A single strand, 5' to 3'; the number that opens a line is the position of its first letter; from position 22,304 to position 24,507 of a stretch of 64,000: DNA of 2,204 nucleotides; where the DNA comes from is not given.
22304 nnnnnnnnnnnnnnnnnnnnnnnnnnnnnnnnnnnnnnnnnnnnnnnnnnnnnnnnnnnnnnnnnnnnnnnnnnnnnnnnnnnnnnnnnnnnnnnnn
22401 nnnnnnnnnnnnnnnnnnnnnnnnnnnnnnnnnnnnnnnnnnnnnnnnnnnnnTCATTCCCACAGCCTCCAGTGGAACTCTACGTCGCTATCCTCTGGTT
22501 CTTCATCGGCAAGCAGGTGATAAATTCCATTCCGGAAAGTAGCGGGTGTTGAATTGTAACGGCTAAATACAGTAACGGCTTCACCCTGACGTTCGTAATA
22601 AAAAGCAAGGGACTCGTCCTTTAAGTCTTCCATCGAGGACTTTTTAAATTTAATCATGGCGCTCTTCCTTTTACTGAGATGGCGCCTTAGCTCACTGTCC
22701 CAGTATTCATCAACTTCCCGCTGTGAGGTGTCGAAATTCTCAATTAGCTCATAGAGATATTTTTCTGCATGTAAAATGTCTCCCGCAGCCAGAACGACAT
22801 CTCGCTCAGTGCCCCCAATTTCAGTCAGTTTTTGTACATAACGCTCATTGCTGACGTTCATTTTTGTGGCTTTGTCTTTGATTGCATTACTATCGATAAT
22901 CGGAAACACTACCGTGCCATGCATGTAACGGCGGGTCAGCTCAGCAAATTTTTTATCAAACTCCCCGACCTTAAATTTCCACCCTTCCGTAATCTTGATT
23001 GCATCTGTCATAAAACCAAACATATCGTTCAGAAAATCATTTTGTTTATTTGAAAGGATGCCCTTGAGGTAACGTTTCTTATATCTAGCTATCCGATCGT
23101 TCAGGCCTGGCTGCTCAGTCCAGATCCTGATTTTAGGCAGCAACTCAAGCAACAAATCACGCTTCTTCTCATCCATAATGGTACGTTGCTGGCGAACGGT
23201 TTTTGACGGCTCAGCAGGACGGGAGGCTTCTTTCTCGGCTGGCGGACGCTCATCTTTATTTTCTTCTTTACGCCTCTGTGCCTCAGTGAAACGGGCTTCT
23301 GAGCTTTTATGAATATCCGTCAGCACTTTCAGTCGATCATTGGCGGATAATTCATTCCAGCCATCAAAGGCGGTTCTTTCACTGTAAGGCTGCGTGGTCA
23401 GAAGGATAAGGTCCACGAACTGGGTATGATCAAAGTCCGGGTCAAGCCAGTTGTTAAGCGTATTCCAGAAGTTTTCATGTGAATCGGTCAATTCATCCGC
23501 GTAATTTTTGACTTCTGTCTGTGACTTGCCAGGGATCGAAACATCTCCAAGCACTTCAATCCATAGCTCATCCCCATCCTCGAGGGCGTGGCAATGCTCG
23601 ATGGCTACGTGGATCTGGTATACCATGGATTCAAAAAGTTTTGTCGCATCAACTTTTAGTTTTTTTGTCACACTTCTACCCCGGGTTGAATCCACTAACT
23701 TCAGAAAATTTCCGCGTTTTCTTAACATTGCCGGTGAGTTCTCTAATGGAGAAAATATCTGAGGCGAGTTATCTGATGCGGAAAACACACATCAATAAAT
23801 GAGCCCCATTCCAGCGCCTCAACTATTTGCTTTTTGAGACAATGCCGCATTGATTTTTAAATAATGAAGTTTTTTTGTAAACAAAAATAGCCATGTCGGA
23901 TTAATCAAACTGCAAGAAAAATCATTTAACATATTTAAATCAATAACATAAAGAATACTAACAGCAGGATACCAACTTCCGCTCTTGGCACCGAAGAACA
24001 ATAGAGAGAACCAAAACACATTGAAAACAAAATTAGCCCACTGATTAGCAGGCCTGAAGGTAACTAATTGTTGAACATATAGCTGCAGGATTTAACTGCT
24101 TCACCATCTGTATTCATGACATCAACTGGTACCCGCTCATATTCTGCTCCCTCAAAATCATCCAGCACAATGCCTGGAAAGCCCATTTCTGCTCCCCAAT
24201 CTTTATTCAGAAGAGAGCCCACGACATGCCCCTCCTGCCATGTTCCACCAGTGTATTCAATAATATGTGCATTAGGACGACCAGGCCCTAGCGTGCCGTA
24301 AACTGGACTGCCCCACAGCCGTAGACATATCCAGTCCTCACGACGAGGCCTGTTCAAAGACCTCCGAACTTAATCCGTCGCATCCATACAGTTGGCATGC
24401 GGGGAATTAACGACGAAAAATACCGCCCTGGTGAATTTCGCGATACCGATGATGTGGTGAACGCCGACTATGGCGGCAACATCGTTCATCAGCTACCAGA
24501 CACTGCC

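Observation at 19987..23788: Three-gene, translationally coupled operon: nuclease-like effector, 155-aa middle protein, SMC-like ABC ATPase. Lamassu/DdmABC (ABC-3C)-type anti-phage candidate.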

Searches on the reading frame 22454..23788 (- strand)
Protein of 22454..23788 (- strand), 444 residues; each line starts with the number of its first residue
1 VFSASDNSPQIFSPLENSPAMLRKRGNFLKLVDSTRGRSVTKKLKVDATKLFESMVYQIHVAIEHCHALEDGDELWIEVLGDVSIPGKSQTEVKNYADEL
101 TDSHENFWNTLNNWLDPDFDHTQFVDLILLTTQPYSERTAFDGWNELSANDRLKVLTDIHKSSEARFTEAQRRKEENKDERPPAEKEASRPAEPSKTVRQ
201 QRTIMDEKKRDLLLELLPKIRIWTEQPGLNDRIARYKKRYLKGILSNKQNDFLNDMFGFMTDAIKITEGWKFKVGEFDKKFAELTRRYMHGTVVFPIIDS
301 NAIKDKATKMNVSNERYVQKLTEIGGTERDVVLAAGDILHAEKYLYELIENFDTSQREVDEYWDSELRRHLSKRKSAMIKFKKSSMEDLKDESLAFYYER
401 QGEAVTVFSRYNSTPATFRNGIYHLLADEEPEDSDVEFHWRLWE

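Call 3: search_protein_families(library=padloc, proteins=[window:22454-23788:-], max_evalue=0.01)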
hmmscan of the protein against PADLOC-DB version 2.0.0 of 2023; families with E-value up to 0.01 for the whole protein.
window:22454-23788:- (444 aa): 1 family
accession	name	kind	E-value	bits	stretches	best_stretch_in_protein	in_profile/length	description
PDLC03848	LmuA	-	6.3e-40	136.7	1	46-434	6-360/373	-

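Call 4: search_protein_families(library=pfam, proteins=[window:22454-23788:-], max_evalue=0.1)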
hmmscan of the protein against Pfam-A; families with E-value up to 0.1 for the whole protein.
window:22454-23788:- (444 aa): 0 families

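Call 7: search_protein_families(library=ncbifam, proteins=[window:22454-23788:-], max_evalue=0.1)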
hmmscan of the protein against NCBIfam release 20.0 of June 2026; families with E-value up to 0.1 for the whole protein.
window:22454-23788:- (444 aa): 1 family
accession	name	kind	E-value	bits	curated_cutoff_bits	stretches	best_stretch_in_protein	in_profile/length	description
TIGR02662.1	dinitro_DRAG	equivalog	0.0081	15.4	337.05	1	50-107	140-195/287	ADP-ribosyl-[dinitrogen reductase] hydrolase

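Call 9: find_homologous_proteins(query=window:22454-23788:-, max_evalue=0.001)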
Query window:22454-23788:- (444 aa): 88 proteins with E <= 0.001 among 6216 candidates.
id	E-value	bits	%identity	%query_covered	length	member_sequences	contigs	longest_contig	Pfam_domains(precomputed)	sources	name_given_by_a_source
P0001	2.9e-257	872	90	95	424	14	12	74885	-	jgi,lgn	jgi:hypothetical protein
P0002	1.5e-200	685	73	95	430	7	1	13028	-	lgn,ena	-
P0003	5.0e-156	538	61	91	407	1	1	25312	-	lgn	-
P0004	4.0e-142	492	55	91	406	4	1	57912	-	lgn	-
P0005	8.5e-138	478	53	91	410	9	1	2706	-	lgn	-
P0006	1.5e-131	457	53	91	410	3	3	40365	-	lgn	-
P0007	1.0e-130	455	53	91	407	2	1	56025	-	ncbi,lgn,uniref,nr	ncbi:hypothetical protein [Serratia fonticola]|uniref:hypothetical protein n=1 Tax=Serratia fonticol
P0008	1.4e-130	454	53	91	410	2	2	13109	-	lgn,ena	-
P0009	5.9e-129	449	51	91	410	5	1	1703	-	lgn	-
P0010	1.3e-128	448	52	90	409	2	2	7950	-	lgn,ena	-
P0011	2.5e-128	447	52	91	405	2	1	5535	-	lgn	-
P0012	2.7e-128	447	52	90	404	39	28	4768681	-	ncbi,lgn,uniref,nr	ncbi:hypothetical protein EC24_09685 [Salmonella enterica subsp. enterica serovar Bareilly str. CFSA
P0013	3.2e-128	446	52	90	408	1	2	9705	-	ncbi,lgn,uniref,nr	ncbi:hypothetical protein PGS49_22285 [Yersinia intermedia]|uniref:hypothetical protein n=1 Tax=Yers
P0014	7.8e-128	445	52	91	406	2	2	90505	-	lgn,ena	-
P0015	1.2e-127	445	52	91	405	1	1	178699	-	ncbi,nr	ncbi:hypothetical protein GV729_16070 [Pseudomonas sp. Fl4BN2]|nr:hypothetical protein [Pseudomonas 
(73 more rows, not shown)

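Call 11: search_solved_structures(query=A1, max_evalue=10, show_alignments=3)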
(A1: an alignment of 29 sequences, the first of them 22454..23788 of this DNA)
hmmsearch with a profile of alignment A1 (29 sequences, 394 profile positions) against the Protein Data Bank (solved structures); distinct sequences matched with E-value up to 10: 4.
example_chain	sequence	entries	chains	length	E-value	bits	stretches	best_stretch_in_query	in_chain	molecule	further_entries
9nxx_A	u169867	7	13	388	2e-09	40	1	166-388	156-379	ABC-three component systems C-terminal domain-containing protein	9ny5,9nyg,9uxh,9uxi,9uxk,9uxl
9ny1_A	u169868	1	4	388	2.2e-09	39.9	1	166-388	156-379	ABC-three component systems C-terminal domain-containing protein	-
9hqu_C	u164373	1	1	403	5e-05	25.6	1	258-379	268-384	ABC-three component systems C-terminal domain-containing protein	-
9hqx_A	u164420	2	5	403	7.1e-05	25.1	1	258-379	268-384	ABC-three component systems C-terminal domain-containing protein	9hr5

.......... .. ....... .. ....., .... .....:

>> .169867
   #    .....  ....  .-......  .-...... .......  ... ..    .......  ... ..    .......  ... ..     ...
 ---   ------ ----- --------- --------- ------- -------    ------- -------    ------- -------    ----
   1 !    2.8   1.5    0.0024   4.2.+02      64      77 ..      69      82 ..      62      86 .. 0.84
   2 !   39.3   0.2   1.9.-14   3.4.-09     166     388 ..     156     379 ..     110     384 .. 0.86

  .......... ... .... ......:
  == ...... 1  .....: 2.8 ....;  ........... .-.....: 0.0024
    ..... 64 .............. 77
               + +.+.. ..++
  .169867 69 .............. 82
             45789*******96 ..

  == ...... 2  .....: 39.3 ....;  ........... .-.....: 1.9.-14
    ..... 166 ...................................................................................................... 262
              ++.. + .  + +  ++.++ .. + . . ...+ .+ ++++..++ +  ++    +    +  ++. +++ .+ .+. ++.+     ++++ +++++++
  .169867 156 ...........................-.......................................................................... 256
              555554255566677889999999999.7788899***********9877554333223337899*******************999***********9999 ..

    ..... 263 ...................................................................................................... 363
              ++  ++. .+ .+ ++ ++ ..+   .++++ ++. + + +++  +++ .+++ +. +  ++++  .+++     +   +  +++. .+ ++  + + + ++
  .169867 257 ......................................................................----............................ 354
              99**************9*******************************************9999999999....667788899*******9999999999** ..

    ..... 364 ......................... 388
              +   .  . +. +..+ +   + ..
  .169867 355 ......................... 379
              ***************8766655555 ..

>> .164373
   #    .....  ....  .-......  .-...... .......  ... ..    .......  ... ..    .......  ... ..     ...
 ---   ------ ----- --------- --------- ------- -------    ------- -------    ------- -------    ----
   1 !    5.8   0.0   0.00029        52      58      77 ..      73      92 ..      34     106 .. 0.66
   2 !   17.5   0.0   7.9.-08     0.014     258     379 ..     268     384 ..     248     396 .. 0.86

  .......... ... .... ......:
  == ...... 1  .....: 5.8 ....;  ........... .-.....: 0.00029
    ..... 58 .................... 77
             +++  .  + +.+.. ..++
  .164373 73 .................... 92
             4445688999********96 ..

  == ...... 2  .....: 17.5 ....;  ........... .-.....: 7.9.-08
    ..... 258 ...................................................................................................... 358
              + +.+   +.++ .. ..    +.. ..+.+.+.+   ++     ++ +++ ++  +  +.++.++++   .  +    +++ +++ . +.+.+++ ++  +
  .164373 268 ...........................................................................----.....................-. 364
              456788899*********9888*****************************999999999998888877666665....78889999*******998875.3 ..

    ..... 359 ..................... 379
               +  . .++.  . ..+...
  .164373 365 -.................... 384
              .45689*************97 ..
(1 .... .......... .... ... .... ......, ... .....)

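Call 23: predict_structure(alignment_id=A1)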
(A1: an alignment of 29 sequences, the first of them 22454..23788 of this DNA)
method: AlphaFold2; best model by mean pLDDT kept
length: 444 residues; sequences in the alignment: 29
mean_pLDDT: 84.4   pTM: 0.59
mean pLDDT of the five models: 84.4, 84.2, 83.8, 82.4, 82.2
residues with pLDDT >= 90: 279; 70-90: 99; 50-70: 23; < 50: 43
segments of 3 or more residues with pLDDT < 50: 1-42
pLDDT, mean of each block of 10 residues (from residue 1): 30 30 30 40 64 92 95 92 94 88 89 93 95 91 95 97 93 80 61 88 95 96 93 93 87 96 88 94 84 76 93 93 95 97 90 83 94 91 83 95 88 89 94 82 88
secondary structure, 60 per line:
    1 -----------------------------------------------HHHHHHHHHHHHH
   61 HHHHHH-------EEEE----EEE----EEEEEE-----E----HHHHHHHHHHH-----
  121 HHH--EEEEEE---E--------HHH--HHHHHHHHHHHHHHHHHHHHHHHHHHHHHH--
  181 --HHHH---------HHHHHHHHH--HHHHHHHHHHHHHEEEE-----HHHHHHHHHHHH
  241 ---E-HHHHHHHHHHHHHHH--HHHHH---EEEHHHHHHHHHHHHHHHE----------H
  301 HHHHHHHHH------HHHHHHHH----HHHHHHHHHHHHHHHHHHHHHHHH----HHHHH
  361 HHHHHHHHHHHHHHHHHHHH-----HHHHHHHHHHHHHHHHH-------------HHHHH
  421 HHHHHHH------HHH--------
elements in order: H48-66 E74-77 E82-84 E89-94 H105-115 E126-131 H149-178 H183-186 H196-204 H207-219 E220-223 H229-240 H246-260 H263-267 E271-273 H274-288 H300-309 H316-323 H328-351 H356-380 H386-402 H416-427

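Call 25: fold_search(model_id=the predicted structure, library=pdb)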
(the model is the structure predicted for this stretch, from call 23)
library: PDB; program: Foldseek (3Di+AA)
matches with E <= 10: 186; with E <= 0.001: 18
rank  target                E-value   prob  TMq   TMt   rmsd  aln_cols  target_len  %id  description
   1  9hr5_C                1.4e-13  1.00  0.41  0.46  11.1       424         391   18  Salmonella enterica Lamassu LmuA nuclease tetramer bound to DNA duplex (released 2025-10-01)
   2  9hr5_A                5.9e-13  1.00  0.41  0.46  10.8       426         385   17  Salmonella enterica Lamassu LmuA nuclease tetramer bound to DNA duplex (released 2025-10-01)
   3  9nxx_D                2.3e-12  1.00  0.39  0.45  12.5       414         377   14  LmuA_conformation 1 (released 2025-12-17)
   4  9nxx_B                6.1e-12  1.00  0.38  0.44  13.4       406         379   15  LmuA_conformation 1 (released 2025-12-17)
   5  9hqx_A                2.2e-11  1.00  0.34  0.40  16.8       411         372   18  Salmonella enterica Lamassu LmuACB bound to DNA duplex (released 2025-10-01)
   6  9nxx_C                3.9e-11  1.00  0.30  0.36  13.3       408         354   14  LmuA_conformation 1 (released 2025-12-17)
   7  9nxx_A                1.4e-10  1.00  0.31  0.36  12.9       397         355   14  LmuA_conformation 1 (released 2025-12-17)
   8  9ny1_C                2.1e-10  1.00  0.30  0.36  15.8       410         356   14  LmuA_conformation 2_assymetric (released 2025-12-17)
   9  9hr5_B                5.7e-10  1.00  0.29  0.36  12.2       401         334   14  Salmonella enterica Lamassu LmuA nuclease tetramer bound to DNA duplex (released 2025-10-01)
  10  9uxi_A                6.1e-10  1.00  0.30  0.36  13.2       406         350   14  type II Lamassu, LmuA tetramer (released 2026-03-25)
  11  9ny1_D                1.8e-09  1.00  0.32  0.37  13.0       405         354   14  LmuA_conformation 2_assymetric (released 2025-12-17)
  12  9uxh_C                3.5e-09  1.00  0.33  0.37  17.2       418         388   16  type II Lamassu, LmuACB with DNA (released 2026-03-25)
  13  9ny5_A                1.3e-08  1.00  0.26  0.33  18.1       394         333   14  LmuABC_apo (released 2025-12-17)
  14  9ny1_A                1.9e-08  1.00  0.33  0.40  14.2       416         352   14  LmuA_conformation 2_assymetric (released 2025-12-17)
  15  9uxl_C                2.9e-08  1.00  0.30  0.34  17.5       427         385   15  type II Lamassu, LmuACB from Vibrio cholerae O1 El (released 2026-03-25)
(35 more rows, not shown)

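Call 30: find_related_loci(query=A1, collection=genome_contigs, flank=6000)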
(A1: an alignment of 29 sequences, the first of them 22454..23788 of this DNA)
Query A1 (444 aa) in genome_contigs; peptide patterns used: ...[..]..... (x = any residue, [..] = any of these).
54 stretches matched a pattern; 48 encode a relative of the query (tblastn E <= 1e-3); 48 distinct loci.
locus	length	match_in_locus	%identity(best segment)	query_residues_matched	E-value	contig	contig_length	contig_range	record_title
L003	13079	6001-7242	49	21-441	1e-132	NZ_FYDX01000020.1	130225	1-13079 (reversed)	Pseudomonas sp. Irchel 3E13 isolate Pseudomonas sp. Irchel 3E13, whole genome shotgun sequence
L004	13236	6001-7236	52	37-444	9e-132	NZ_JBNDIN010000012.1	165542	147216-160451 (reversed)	Serratia sp. 2723 Ga0501506_12, whole genome shotgun sequence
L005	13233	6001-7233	49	37-443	4e-131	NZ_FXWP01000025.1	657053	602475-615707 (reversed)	Kosakonia pseudosacchari strain JM-387, whole genome shotgun sequence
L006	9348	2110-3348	50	37-444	1e-130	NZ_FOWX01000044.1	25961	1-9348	Pseudomonas borbori strain DSM 17834, whole genome shotgun sequence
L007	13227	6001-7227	50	37-444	9e-131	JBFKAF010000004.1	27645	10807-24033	MAG: Pseudomonas sp. isolate Mix_sand19.2022.05.Z.6 k141_1273936_length_27645_cov_27.9628, whole genome shotgun sequence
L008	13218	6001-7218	50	37-444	2e-130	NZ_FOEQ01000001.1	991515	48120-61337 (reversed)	Pseudomonas soli strain LMG 27941, whole genome shotgun sequence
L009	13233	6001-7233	49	39-444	2e-128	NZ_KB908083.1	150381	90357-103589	Massilia niastensis DSM 21313 H162DRAFT_scaffold00008.8, whole genome shotgun sequence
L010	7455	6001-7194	50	39-431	3e-124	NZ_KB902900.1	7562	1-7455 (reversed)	Cupriavidus sp. UYPR2.512 A3A5DRAFT_scaffold_141.142, whole genome shotgun sequence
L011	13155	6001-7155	42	40-443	6e-102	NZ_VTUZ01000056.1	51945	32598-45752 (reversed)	Paraburkholderia panacisoli strain DCY113 contig56, whole genome shotgun sequence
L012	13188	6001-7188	42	39-444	4e-98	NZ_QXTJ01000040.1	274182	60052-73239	Pseudomonas sp. LS-2 scaffold8, whole genome shotgun sequence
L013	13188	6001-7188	41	39-444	7e-98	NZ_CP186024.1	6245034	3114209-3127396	Pseudomonas mediterranea strain as656 chromosome, complete genome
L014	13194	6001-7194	43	37-444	1e-96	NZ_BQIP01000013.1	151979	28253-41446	Pseudomonas faucium strain BML-PP048 sequence13, whole genome shotgun sequence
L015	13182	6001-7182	41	44-443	2e-94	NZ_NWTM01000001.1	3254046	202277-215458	Pectobacterium zantedeschiae strain 9M scaffold_01, whole genome shotgun sequence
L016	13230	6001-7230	39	29-443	4e-93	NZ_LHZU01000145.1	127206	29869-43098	Acetobacter senegalensis strain LMG 23690 LMG23690_4, whole genome shotgun sequence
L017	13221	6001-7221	39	31-443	1e-88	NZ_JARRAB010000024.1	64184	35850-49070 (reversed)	Pseudomonas sp. sp1636 24, whole genome shotgun sequence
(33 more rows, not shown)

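Call 34: search_protein_families(library=pfam, alignment_id=A1, max_evalue=1)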
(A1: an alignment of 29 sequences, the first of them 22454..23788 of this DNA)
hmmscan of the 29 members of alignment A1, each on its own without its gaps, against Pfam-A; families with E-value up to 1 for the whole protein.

A. member 1, window:22454-23788:- (444 aa): 2 families
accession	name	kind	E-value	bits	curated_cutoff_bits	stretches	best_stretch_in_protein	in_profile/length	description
PF20283.3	CTD7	-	0.1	13.3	27.6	1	322-439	6-119/126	C-terminal domain 7 of the ABC-three component (ABC-3C) systems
PF14860.11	DrrA_P4M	-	0.39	11.1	26.2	0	206-265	28-86/103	DrrA phosphatidylinositol 4-phosphate binding domain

B. families by the number of members that match (of 29 scanned): 24 families
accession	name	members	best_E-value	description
PF20283.3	CTD7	14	9.3e-06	C-terminal domain 7 of the ABC-three component (ABC-3C) systems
PF20662.3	COG4_C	5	0.055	Conserved oligomeric Golgi complex subunit 4, C-terminal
PF08888.16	HopJ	3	0.011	HopJ type III effector protein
PF16024.10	DUF4785_1st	3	0.032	Domain of unknown function (DUF4785) N-terminal domain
PF10392.15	COG5_N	3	0.048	Conserved oligomeric Golgi complex subunit 5, N-terminal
PF11471.13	Sugarporin_N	2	0.12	Maltoporin periplasmic N-terminal extension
PF16386.10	DUF4995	2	0.14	Domain of unknown function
PF09318.15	Glyco_trans_A_1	1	0.0057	Glycosyl transferase 1 domain A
PF03980.19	Nnf1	1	0.0079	Nnf1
PF12432.14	INTS1_RP2B-bd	1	0.019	Integrator complex subunit 1, RP2B-binding domain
PF04708.17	Pox_F16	1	0.022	Poxvirus F16 protein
PF19068.5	DUF5764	1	0.034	Family of unknown function (DUF5764)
PF02811.25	PHP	1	0.048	PHP domain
PF10168.15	Nup88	1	0.069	Nuclear pore component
PF17183.9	Get5_C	1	0.11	Get5, C-terminal domain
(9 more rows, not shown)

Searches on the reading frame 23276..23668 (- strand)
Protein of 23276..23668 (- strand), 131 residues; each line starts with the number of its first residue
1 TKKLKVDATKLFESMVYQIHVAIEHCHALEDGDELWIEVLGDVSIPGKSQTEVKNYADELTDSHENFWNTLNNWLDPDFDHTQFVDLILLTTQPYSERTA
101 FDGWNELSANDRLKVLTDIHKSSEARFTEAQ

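Call 33: search_solved_structures(query=window:23276-23668:-, max_evalue=10, show_alignments=5)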
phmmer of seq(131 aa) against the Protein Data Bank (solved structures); distinct sequences matched with E-value up to 10: 1.
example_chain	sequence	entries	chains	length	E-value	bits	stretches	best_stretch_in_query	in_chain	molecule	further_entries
9grx_0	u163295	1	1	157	1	12.7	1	48-121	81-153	Photosynthetic NDH subunit of lumenal location 1, chloroplastic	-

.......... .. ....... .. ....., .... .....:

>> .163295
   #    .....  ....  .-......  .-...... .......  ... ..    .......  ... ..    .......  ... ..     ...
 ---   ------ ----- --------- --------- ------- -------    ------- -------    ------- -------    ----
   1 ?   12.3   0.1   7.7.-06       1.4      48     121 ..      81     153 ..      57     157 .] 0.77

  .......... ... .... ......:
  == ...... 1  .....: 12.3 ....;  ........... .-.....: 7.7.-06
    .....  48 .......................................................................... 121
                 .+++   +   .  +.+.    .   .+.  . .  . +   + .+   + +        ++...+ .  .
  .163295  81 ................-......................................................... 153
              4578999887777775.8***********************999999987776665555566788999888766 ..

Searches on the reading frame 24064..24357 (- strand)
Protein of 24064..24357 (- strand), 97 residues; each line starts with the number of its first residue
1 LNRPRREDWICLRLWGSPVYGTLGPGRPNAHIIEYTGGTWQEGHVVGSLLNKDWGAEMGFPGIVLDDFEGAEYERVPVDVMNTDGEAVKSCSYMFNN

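Call 37: search_protein_families(library=padloc, proteins=[window:24064-24357:-], max_evalue=0.001)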
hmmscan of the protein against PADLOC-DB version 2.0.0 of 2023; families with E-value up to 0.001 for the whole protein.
window:24064-24357:- (97 aa): 0 families

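Call 38: search_protein_families(library=pfam, proteins=[window:24064-24357:-], max_evalue=0.001)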
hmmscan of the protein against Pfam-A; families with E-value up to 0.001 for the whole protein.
window:24064-24357:- (97 aa): 1 family
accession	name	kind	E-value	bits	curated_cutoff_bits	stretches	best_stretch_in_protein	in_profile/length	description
PF06094.17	GGACT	-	9.1e-05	23.4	22.8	0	64-96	69-103/120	Gamma-glutamyl cyclotransferase, AIG2-like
